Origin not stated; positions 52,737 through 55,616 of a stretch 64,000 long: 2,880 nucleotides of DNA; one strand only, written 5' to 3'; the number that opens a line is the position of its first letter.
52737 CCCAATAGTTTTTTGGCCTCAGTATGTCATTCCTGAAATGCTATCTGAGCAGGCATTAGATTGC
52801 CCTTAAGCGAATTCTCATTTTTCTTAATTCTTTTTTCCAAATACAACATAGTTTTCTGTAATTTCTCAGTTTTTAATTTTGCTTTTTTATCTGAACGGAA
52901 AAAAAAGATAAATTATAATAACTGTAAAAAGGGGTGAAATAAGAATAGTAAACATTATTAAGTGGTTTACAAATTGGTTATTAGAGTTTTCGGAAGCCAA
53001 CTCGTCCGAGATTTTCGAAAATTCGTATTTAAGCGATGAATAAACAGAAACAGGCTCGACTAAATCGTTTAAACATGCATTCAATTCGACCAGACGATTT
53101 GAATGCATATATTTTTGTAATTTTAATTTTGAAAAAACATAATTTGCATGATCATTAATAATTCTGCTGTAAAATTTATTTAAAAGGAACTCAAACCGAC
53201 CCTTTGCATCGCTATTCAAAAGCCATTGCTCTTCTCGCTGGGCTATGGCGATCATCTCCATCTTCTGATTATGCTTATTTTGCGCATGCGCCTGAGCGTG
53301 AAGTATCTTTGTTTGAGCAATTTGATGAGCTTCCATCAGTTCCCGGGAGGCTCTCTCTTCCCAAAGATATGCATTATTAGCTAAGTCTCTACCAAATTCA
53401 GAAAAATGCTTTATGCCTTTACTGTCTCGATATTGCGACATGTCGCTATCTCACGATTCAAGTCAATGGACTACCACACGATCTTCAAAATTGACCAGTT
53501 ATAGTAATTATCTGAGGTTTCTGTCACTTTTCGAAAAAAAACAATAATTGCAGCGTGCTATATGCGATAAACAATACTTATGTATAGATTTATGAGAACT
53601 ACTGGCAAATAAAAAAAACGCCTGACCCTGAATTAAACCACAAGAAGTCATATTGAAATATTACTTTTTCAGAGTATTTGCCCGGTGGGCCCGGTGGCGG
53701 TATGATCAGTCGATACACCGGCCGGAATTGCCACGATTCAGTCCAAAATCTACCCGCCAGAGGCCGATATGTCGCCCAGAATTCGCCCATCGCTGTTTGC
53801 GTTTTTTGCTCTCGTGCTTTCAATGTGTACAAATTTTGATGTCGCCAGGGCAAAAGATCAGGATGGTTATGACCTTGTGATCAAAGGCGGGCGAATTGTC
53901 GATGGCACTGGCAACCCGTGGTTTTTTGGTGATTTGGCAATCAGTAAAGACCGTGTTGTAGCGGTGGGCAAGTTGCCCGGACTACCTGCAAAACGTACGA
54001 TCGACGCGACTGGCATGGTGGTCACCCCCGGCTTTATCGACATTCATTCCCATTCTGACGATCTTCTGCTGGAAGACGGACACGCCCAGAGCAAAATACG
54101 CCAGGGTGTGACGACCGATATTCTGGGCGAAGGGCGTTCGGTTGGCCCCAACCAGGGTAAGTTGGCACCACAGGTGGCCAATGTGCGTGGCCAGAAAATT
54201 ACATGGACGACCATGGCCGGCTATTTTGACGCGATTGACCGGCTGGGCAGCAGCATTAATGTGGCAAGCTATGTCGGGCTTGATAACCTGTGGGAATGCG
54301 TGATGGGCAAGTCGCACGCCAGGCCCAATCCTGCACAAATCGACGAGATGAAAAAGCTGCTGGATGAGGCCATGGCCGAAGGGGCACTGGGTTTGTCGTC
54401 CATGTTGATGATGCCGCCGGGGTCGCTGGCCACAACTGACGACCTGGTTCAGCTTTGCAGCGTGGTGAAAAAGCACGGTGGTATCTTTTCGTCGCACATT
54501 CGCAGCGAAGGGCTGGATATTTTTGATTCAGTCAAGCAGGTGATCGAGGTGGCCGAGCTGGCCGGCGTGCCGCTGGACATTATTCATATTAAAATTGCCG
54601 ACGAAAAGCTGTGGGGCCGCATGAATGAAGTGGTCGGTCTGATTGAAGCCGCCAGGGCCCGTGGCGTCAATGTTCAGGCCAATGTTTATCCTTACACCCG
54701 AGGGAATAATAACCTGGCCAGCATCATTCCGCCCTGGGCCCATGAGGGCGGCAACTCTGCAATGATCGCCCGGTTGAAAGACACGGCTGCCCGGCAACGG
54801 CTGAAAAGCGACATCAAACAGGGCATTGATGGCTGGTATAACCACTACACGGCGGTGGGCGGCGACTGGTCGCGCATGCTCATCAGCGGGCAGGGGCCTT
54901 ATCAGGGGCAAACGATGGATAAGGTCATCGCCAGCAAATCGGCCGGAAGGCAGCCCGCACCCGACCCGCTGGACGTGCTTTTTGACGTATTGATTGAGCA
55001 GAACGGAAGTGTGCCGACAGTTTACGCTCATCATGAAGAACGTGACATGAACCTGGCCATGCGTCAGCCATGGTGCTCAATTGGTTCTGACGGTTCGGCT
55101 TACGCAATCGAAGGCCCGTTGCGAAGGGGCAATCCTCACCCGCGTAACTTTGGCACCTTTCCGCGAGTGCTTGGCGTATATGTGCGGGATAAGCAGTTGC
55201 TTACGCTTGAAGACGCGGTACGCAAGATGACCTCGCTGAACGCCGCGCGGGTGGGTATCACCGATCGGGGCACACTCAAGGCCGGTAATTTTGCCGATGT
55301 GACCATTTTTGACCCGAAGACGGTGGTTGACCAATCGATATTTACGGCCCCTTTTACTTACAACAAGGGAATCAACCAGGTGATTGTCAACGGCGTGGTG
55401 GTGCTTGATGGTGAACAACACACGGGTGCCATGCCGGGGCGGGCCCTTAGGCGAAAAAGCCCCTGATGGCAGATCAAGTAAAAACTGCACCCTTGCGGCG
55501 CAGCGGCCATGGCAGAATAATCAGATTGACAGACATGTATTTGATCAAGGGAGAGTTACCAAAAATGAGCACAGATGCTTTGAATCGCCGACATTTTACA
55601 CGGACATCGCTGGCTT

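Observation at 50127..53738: Two adjacent AT-rich insertions, each bracketed by a ~62-nt imperfect direct repeat of native sequence, with an 'empty-site' block preserved between them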

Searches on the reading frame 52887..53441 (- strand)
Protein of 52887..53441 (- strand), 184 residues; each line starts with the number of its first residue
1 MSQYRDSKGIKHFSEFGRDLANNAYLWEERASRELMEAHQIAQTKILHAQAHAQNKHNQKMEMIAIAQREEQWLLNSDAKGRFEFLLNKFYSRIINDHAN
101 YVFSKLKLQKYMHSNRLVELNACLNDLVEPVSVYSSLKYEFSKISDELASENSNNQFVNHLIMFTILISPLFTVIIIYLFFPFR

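Call 5: search_protein_families(library=pfam, proteins=[window:52887-53441:-], max_evalue=0.01)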
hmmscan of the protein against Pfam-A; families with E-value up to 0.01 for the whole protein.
window:52887-53441:- (184 aa): 0 families

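Call 14: find_encoding_contigs(protein=window:52887-53441:-, flank=10000, max_places=10)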
Protein window:52887-53441:- (184 aa): 5 contigs read that carry it; 5 places shown.
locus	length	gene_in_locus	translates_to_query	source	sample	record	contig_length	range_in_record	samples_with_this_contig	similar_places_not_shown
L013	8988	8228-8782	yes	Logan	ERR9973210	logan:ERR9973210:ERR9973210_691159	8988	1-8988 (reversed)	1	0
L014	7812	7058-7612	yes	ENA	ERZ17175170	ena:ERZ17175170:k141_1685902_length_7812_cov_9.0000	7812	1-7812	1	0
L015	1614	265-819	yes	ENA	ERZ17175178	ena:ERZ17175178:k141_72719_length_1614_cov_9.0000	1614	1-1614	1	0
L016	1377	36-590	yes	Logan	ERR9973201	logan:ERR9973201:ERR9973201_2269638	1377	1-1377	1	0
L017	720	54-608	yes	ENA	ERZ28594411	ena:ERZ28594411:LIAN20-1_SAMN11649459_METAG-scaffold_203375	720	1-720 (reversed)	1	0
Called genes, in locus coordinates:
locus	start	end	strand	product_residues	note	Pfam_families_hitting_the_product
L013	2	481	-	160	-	?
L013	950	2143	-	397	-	PF26550:Tricorn_2nd (faint), PF07676:PD40 (faint), PF26549:Tricorn_N (weak)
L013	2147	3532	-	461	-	PF07394:DUF1501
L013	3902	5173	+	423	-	PF01408:GFO_IDH_MocA, PF19051:GFO_IDH_MocA_C2, PF22725:GFO_IDH_MocA_C3 (faint)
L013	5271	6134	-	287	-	PF01738:DLH, PF00326:Peptidase_S9 (faint)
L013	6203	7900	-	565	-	PF07969:Amidohydro_3, PF01979:Amidohydro_1 (weak)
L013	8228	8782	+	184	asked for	-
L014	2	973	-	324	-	?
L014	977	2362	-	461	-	PF07394:DUF1501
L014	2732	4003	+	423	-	PF01408:GFO_IDH_MocA, PF19051:GFO_IDH_MocA_C2, PF22725:GFO_IDH_MocA_C3 (faint)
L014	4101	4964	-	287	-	PF01738:DLH, PF00326:Peptidase_S9 (faint)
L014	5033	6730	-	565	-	PF07969:Amidohydro_3, PF01979:Amidohydro_1 (weak)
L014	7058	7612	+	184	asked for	-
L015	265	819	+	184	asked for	-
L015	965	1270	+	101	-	-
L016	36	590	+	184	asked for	-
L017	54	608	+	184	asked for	-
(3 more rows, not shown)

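Call 24: search_protein_families(library=ncbifam, proteins=[window:52887-53441:-], max_evalue=1)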
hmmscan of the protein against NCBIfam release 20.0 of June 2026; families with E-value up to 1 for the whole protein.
window:52887-53441:- (184 aa): 1 family
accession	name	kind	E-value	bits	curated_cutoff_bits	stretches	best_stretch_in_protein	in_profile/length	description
NF001236.0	PRK00203.1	equivalog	0.095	12.3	160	1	13-71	90-143/151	ribonuclease HI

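Call 25: search_protein_families(library=phrogs, proteins=[window:52887-53441:-], max_evalue=1)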
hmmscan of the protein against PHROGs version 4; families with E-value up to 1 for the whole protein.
window:52887-53441:- (184 aa): 1 family
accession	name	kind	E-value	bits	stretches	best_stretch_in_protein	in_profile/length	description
phrog_6558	-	unknown function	0.16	13.4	1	38-82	34-78/90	-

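Call 26: search_protein_families(library=padloc, proteins=[window:52887-53441:-], max_evalue=1)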
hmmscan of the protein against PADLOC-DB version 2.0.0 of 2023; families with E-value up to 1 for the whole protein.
window:52887-53441:- (184 aa): 1 family
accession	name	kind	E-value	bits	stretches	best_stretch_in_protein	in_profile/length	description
PDLC00775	Cyclase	-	0.012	12.7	1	31-81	168-219/389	oligonucleotide-cyclase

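Call 33: find_homologous_proteins(query=window:52887-53441:-, max_evalue=0.01)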
Query window:52887-53441:- (184 aa): 1 proteins with E <= 0.01 among 53 candidates.
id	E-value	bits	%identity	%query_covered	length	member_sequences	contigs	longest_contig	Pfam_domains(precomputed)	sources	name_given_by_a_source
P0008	4.0e-115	400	100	100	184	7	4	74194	-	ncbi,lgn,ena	-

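Call 87: search_protein_representatives(protein=window:52887-53441:-)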
Query: 184 residues. Proteins with E-value up to 0.001 (for the whole library): 13; up to 1e-10: 5; up to 1e-30: 3. The best 13 are listed.
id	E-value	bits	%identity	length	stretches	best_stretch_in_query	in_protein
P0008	1.3e-115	399.8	100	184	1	1-184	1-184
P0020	1.8e-59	217.1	61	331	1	1-181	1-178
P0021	1.6e-36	142.4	59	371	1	1-150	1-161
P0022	4.9e-29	118.1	50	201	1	1-152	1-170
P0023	2.7e-13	66.9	41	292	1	1-152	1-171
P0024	3.2e-09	53.6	38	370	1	1-94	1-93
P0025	3.3e-09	53.6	37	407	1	1-141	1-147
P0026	4.6e-08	49.8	48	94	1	3-69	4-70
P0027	7.5e-08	49.1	37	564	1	1-153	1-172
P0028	6.8e-07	46.0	37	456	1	1-129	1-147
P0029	9.5e-06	42.3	45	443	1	1-101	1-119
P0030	2.2e-05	41.1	34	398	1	1-113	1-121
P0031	2.2e-05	41.1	31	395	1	3-175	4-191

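Call 88: search_protein_families(library=pfam, proteins=[P0020, P0021, P0022, P0023, P0024, P0025, P0027, P0028, P0029, P0031], max_evalue=0.01)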
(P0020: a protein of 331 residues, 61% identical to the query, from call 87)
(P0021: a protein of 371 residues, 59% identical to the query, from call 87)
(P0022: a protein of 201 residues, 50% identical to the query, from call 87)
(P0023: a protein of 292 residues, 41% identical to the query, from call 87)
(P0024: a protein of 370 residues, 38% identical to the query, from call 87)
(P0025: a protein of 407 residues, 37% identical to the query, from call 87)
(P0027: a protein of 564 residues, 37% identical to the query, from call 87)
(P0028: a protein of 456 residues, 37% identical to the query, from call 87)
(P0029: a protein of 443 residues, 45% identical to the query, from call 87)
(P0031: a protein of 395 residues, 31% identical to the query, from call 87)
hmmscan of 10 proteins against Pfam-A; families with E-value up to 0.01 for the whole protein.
P0020 (331 aa): 0 families

P0021 (371 aa): 0 families

P0022 (201 aa): 0 families

P0023 (292 aa): 0 families

P0024 (370 aa): 0 families

P0025 (407 aa): 0 families

P0027 (564 aa): 2 families
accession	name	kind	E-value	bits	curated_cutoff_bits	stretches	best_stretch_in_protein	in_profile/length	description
PF05936.17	T6SS_VasE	-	8.9e-08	31.8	23.4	1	417-533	300-417/429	Bacterial Type VI secretion, VC_A0110, EvfL, ImpJ, VasE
PF13273.12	DUF4064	-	0.0056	17.3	32.1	1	182-222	60-100/102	Protein of unknown function (DUF4064)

P0028 (456 aa): 3 families
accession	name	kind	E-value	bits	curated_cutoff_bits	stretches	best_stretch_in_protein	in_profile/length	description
PF00542.24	Ribosomal_L12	-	1.2e-16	61.2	25.9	1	391-455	4-66/67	Ribosomal protein L7/L12 C-terminal domain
PF17870.6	Insulin_TMD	-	0.0024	18.4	33.4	1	210-232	18-40/47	Insulin receptor trans-membrane segment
PF18449.8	Endotoxin_C2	-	0.0042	18.1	30.7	0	418-447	33-62/63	Pesticidal crystal protein Cry1Aa, domain IV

P0029 (443 aa): 1 family
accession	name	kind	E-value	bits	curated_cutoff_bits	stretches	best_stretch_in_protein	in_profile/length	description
PF00542.24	Ribosomal_L12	-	1.3e-11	45.1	25.9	1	377-442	4-66/67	Ribosomal protein L7/L12 C-terminal domain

P0031 (395 aa): 1 family
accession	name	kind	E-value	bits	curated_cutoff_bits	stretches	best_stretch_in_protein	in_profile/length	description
PF17370.7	DUF5392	-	0.0086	16.6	25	0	164-245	9-97/139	Family of unknown function (DUF5392)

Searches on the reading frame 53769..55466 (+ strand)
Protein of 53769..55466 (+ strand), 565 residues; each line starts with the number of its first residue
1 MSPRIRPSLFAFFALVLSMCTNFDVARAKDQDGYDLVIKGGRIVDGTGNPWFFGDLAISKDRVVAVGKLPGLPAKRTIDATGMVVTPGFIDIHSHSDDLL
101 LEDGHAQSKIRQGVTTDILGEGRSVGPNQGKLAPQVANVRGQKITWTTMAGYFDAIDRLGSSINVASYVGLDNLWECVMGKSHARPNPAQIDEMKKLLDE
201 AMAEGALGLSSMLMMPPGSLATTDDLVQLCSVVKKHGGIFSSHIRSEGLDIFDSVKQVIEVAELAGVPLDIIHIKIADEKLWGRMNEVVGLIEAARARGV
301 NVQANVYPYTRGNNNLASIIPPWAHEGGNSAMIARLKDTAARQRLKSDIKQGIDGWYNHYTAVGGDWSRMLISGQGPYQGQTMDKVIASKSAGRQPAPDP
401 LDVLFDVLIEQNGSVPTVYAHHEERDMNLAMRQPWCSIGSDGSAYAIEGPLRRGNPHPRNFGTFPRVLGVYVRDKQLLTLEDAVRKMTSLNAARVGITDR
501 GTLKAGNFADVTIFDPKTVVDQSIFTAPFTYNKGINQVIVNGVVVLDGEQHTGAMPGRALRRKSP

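Call 5: search_protein_families(library=pfam, proteins=[window:53769-55466:+], max_evalue=0.01)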
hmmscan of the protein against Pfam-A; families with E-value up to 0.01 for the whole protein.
window:53769-55466:+ (565 aa): 2 families
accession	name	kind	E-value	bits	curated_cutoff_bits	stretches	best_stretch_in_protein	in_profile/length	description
PF07969.17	Amidohydro_3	-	7.7e-23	82.1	29.7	1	76-545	1-471/472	Amidohydrolase family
PF01979.26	Amidohydro_1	-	3.7e-12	46.6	25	2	471-545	275-345/345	Amidohydrolase family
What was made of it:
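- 53769..55466 (+): D-aminoacylase-like amidohydrolase gene. The body is resident lineage. Pfam Amidohydro_3 7.7e-23 (call 5).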

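Call 13: find_encoding_contigs(protein=window:53769-55466:+, flank=10000, max_places=10)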
Protein window:53769-55466:+ (565 aa): no gene with exactly this product is on record in the collection.

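Call 15: find_related_loci(query=window:53769-55466:+, collection=genome_contigs, flank=10000)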
Query window:53769-55466:+ (565 aa) in genome_contigs; peptide patterns used: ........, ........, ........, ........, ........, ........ (x = any residue, [..] = any of these).
174 stretches matched a pattern; 64 encode a relative of the query (tblastn E <= 1e-3); 64 distinct loci.
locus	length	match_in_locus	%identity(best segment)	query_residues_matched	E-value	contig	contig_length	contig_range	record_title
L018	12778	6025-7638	84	28-565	0e+0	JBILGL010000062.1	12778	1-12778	MAG: Isosphaeraceae bacterium isolate ME2016-09-28_3300042471_group7_bin115 Rohwer_bin1633_scaffold_3591_c1, whole genom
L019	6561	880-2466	77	34-562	0e+0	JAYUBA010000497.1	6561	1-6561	MAG: Frigoriglobus sp. isolate GFS_6685 GFS_6685_496, whole genome shotgun sequence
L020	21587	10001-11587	76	34-562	0e+0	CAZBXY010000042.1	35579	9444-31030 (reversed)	MAG TPA_asm: uncultured Frigoriglobus sp. isolate SRP287051_co2_76 genome assembly, contig: NODE_2556_length_35579_cov_1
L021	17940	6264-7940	68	4-562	0e+0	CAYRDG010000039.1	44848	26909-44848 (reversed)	MAG TPA_asm: uncultured Frigoriglobus sp. isolate SRP263991_co5_149 genome assembly, contig: NODE_1744_length_44848_cov_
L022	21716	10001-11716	65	1-561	0e+0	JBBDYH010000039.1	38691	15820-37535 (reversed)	MAG: Pirellulales bacterium isolate LejiaD_61_23 Lejia_D_1721_length_38691_cov_14, whole genome shotgun sequence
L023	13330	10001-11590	68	34-563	0e+0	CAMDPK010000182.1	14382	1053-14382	MAG: Candidatus Kuenenia stuttgartiensis isolate TH-11nov19-81 genome assembly, contig: TH-11nov19-C10494, whole genome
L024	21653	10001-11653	66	11-563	0e+0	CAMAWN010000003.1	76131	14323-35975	MAG: Candidatus Kuenenia stuttgartiensis isolate MaH-09apr19-136 genome assembly, contig: MaH-09apr19-C557, whole genome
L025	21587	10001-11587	69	35-563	0e+0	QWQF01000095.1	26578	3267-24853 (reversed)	MAG: Planctomycetota bacterium isolate ZH-3NOV15-plancto1 ZH-3NOV15-C1699, whole genome shotgun sequence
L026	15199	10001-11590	68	34-563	0e+0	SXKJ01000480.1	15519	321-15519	MAG: Planctomyces sp. isolate F1-120-MAGs108 F1-120__c853476, whole genome shotgun sequence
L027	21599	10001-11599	66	30-562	0e+0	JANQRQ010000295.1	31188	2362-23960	MAG: Planctomycetaceae bacterium isolate IP29b_bin.70 k99_1200973, whole genome shotgun sequence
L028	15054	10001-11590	67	34-563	0e+0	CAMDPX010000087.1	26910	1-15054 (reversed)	MAG: Planctomyces sp. SH-PL62 isolate ZH-03apr19-232 genome assembly, contig: ZH-03apr19-C2380, whole genome shotgun seq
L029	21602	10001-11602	67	30-563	0e+0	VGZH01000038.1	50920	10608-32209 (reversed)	MAG: Planctomycetota bacterium isolate K_Offshore_80m_m2_029 K_Offshore_80m_m2_029_Ga0194132_10001282, whole genome shot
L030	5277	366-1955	68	34-563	0e+0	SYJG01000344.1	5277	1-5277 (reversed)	MAG: Planctomyces sp. isolate F1-80-MAGs005 F1-80__c491256, whole genome shotgun sequence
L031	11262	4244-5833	66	34-563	0e+0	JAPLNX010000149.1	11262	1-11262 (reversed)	MAG: Planctomycetia bacterium isolate LacPavin_0419_WC53_MAG_56_14 LacPavin_0419_WC53_scaffold_322095, whole genome shot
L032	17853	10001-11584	68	34-562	0e+0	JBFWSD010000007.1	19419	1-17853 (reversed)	MAG: Gemmataceae bacterium isolate CA_2019_TPBF_221 NODE_13045_length_19419_cov_3.003525_TPBF, whole genome shotgun sequ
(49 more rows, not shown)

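Call 24: search_protein_families(library=ncbifam, proteins=[window:53769-55466:+], max_evalue=1)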
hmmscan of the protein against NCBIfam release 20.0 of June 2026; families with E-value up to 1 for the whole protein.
window:53769-55466:+ (565 aa): 64 families (the best 25 are shown)
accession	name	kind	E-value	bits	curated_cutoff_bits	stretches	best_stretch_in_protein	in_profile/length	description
NF006560.0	PRK09061.1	subfamily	3e-62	210.6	340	2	26-329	18-314/517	amidohydrolase family protein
NF006689.0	PRK09237.1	equivalog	1.1e-16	60.4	371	2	34-116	3-88/383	amidohydrolase/deacetylase family metallohydrolase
NF009060.0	PRK12394.1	equivalog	1.4e-14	53.7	442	2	34-96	3-65/381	metallo-dependent hydrolase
NF009941.0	PRK13404.1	subfamily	2.6e-14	52.8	647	1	33-99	3-66/478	dihydropyrimidinase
TIGR00857.1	pyrC_multi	subfamily_domain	6.7e-14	51.7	279.05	2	55-118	7-67/412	dihydroorotase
NF005791.0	PRK07627.1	equivalog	2.2e-13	50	442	2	36-94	3-62/425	dihydroorotase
NF006839.0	PRK09357.1-4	equivalog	3.4e-13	49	576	2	36-96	2-62/422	dihydroorotase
NF004839.0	PRK06189.1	equivalog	4.8e-13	48.5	631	2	34-97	3-64/451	allantoinase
NF006845.0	PRK09357.2-6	equivalog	4.2e-12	45.5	728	2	36-98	3-66/428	dihydroorotase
TIGR02033.1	D-hydantoinase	equivalog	6.1e-12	45.2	393.25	1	37-97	2-61/454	dihydropyrimidinase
TIGR03583.1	EF_0837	hypoth_equivalog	6.8e-12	45.1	432.15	2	34-117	1-82/365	amidohydrolase/deacetylase family metallohydrolase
NF006844.0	PRK09357.2-5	equivalog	1.2e-11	44.3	701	2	36-98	4-66/422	dihydroorotase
NF006559.0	PRK09060.1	equivalog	2.6e-11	42.5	482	1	33-98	4-67/444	dihydroorotase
NF011990.0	PRK15446.2-6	subfamily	1.8e-10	40.1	233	2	54-94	20-64/390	alpha-D-ribose 1-methylphosphonate 5-triphosphate diphosphatase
NF006252.0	PRK08393.1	equivalog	5.5e-10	38.8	617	2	36-102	3-69/424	N-ethylammeline chlorohydrolase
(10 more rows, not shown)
